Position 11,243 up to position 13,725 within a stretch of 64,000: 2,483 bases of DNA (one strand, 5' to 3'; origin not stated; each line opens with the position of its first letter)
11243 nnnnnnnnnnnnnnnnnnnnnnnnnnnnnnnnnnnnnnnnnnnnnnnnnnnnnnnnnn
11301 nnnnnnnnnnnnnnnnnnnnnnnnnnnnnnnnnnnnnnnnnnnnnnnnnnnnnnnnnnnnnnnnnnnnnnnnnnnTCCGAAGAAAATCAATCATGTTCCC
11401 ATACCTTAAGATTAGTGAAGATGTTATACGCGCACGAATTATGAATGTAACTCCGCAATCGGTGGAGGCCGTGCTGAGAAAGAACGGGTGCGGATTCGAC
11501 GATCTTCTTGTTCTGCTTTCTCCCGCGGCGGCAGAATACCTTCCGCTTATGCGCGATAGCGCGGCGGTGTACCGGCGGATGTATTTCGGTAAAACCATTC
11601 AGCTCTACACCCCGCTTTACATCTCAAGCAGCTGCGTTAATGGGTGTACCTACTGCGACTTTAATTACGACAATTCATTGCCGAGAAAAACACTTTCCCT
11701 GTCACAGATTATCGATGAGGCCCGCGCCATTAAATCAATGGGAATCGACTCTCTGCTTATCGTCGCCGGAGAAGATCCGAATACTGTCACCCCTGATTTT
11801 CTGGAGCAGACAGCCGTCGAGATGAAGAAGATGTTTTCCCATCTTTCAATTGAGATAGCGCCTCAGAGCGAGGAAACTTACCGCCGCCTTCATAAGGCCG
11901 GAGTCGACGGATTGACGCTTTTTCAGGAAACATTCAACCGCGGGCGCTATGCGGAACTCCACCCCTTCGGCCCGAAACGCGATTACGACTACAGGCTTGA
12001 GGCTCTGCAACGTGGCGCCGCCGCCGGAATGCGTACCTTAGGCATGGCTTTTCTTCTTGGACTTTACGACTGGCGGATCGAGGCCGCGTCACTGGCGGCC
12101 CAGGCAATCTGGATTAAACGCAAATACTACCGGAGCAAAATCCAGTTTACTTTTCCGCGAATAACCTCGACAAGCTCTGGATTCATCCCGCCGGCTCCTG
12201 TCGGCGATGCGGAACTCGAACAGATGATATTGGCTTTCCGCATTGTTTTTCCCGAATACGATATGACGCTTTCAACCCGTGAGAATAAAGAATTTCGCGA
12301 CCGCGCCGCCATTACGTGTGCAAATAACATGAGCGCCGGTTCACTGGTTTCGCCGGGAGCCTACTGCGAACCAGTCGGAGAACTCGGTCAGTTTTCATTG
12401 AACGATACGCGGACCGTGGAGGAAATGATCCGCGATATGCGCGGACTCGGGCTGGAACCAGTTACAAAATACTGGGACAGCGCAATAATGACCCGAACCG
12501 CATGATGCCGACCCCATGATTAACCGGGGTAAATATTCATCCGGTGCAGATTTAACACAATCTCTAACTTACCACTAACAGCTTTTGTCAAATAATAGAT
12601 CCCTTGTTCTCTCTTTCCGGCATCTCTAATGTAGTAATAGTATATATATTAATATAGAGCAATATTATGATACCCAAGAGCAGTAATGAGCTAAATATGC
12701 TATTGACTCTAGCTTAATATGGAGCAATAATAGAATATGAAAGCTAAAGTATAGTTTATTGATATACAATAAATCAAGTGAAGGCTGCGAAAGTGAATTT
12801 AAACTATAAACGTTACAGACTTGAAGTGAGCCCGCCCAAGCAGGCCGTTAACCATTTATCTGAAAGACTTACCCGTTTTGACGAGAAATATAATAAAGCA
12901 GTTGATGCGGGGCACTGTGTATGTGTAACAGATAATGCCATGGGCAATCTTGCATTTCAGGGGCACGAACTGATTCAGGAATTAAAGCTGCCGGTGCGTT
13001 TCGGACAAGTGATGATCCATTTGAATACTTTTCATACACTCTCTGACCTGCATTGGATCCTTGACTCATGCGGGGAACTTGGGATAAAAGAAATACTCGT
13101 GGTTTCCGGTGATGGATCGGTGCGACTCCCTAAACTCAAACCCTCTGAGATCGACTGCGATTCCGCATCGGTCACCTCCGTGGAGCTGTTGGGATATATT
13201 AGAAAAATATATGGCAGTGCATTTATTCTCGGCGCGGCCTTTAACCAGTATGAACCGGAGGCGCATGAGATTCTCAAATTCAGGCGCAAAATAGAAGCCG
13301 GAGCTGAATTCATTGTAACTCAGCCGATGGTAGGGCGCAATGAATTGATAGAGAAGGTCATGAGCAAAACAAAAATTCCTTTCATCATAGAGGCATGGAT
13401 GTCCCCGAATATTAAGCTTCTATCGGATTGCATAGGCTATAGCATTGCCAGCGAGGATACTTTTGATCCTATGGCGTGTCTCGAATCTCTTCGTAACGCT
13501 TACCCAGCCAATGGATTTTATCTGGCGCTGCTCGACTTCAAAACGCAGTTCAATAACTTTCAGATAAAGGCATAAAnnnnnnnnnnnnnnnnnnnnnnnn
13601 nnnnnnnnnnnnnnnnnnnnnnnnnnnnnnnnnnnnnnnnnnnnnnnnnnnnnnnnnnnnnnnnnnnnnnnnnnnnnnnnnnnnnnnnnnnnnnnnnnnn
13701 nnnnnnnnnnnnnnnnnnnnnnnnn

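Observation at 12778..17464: MTHFR-fold protein clustered with bifurcating-type EtfBA, a pterin-binding methyltransferase and an amidohydrolase: candidate undescribed Etf-coupled C1/folate module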

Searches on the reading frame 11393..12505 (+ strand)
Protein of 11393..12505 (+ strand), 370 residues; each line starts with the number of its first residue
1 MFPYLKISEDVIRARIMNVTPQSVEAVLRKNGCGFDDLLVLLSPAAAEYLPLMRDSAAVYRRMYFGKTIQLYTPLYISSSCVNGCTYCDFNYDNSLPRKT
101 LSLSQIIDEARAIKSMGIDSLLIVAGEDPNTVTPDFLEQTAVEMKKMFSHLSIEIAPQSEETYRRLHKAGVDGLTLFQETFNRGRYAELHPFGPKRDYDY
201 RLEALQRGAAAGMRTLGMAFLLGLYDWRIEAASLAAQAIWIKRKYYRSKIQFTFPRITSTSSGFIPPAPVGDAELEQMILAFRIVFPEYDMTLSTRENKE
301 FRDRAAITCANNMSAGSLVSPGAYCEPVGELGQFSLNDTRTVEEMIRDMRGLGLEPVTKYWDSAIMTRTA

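Call 3: search_protein_families(library=pfam, proteins=[window:11393-12505:+])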
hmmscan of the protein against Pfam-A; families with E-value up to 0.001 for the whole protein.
window:11393-12505:+ (370 aa): 2 families
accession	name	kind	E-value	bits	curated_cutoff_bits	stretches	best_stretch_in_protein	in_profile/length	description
PF04055.27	Radical_SAM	-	1.4e-16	61.6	29.5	1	77-230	3-160/166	Radical SAM superfamily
PF06968.18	BATS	-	3.9e-12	46.6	22.2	1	273-355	19-88/88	Biotin and Thiamin Synthesis associated domain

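Call 4: search_protein_families(library=ncbifam, proteins=[window:11393-12505:+])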
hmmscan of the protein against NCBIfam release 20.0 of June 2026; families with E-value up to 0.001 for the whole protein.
window:11393-12505:+ (370 aa): 16 families
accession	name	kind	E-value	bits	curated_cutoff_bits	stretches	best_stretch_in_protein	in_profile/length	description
TIGR02351.2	thiH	equivalog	1.4e-116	389.6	380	1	6-362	8-364/364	2-iminoacetate synthase ThiH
TIGR03955.1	rSAM_HydG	equivalog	1.1e-50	172.4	312.15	1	25-349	39-374/470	[FeFe] hydrogenase H-cluster radical SAM maturase HydG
TIGR03910.1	pyrrolys_PylB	equivalog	4.3e-21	75.2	348.2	1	24-358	9-339/347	methylornithine synthase PylB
TIGR03956.1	rSAM_HydE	equivalog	1.9e-18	66.9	254.6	1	36-225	14-202/340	[FeFe] hydrogenase H-cluster radical SAM maturase HydE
TIGR04158.1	rSAM_MIA_synth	equivalog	7.4e-10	38.2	400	1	69-318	58-319/368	3-methyl-2-indolic acid synthase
TIGR00433.2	bioB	equivalog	9.2e-07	28.4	225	1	49-215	18-186/307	biotin synthase BioB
NF004884.0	PRK06245.1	equivalog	9.6e-07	28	209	1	77-139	21-82/340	7,8-didemethyl-8-hydroxy-5-deazariboflavin synthase subunit CofG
NF005609.0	PRK07360.1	equivalog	2.1e-05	23.5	426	1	25-160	13-152/374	7,8-didemethyl-8-hydroxy-5-deazariboflavin synthase subunit CofH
TIGR03550.1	F420_cofG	equivalog_domain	3.3e-05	23.2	213.35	1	77-137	10-71/322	7,8-didemethyl-8-hydroxy-5-deazariboflavin synthase CofG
TIGR03700.1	mena_SCO4494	equivalog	4.1e-05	22.7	434.55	1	72-154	49-131/351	aminofutalosine synthase MqnE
TIGR00423.1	TIGR00423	subfamily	5.5e-05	22.6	260.25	1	79-154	13-88/310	CofH family radical SAM protein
TIGR03699.1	menaquin_MqnC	equivalog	6.5e-05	21.9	428.1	1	77-160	47-130/342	cyclic dehypoxanthinyl futalosine synthase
TIGR02668.1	moaA_archaeal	equivalog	0.00021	20.4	325.25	1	75-220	14-155/303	GTP 3',8-cyclase MoaA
TIGR03551.1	F420_cofH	equivalog_domain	0.00031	19.7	374.1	1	61-153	27-121/345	5-amino-6-(D-ribitylamino)uracil--L-tyrosine 4-hydroxyphenyl transferase CofH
NF001199.0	PRK00164.2-1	equivalog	0.00039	19.7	231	1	75-215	16-152/308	GTP 3',8-cyclase MoaA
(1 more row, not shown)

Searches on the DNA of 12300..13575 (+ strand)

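Call 32: search_rna_families(source=window, start=12300, end=12900, threshold=evalue, max_evalue=1)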
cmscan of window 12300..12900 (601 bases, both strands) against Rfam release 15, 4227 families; matches with E-value up to 1: 0.
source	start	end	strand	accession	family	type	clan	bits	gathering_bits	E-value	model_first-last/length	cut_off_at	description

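Call 33: search_rna_families(sources=[L001, L014, L017, L031, L055, L066, L020], threshold=gathering)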
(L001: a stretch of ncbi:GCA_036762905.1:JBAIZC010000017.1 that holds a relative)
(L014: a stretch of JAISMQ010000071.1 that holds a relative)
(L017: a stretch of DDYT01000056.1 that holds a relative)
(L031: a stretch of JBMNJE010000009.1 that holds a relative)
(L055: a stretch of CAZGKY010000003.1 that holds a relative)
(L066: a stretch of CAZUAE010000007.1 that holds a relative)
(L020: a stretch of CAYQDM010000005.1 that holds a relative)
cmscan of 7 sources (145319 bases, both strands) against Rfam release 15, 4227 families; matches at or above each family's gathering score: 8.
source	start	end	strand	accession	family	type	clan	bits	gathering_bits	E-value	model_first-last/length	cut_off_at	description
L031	5526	5746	+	RF00230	T-box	Cis-reg; leader;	-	104.9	93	9.5e-22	1-219/219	no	T-box leader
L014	20516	20669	+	RF00050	FMN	Cis-reg; riboswitch;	-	83.2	66.2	4.8e-17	1-138/138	no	FMN riboswitch aptamer (RFN element)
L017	15512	15584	-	RF00005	tRNA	Gene; tRNA;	CL00001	68.8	29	1.5e-12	1-71/71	no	tRNA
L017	15418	15491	-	RF00005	tRNA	Gene; tRNA;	CL00001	68.4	29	2e-12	1-71/71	no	tRNA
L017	15601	15673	-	RF00005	tRNA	Gene; tRNA;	CL00001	67.2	29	4.1e-12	1-71/71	no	tRNA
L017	15339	15411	-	RF00005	tRNA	Gene; tRNA;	CL00001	61.3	29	1.8e-10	1-71/71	no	tRNA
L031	1070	1189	+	RF00558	L20_leader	Cis-reg; leader;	-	61.2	58.7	2.4e-09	1-127/127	no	Ribosomal protein L20 leader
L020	15611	15737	+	RF01055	Molybdenum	Cis-reg; riboswitch;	-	46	36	1.9e-07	1-135/135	no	Molybdenum/Tungsten riboswitch aptamer (Moco RNA motif)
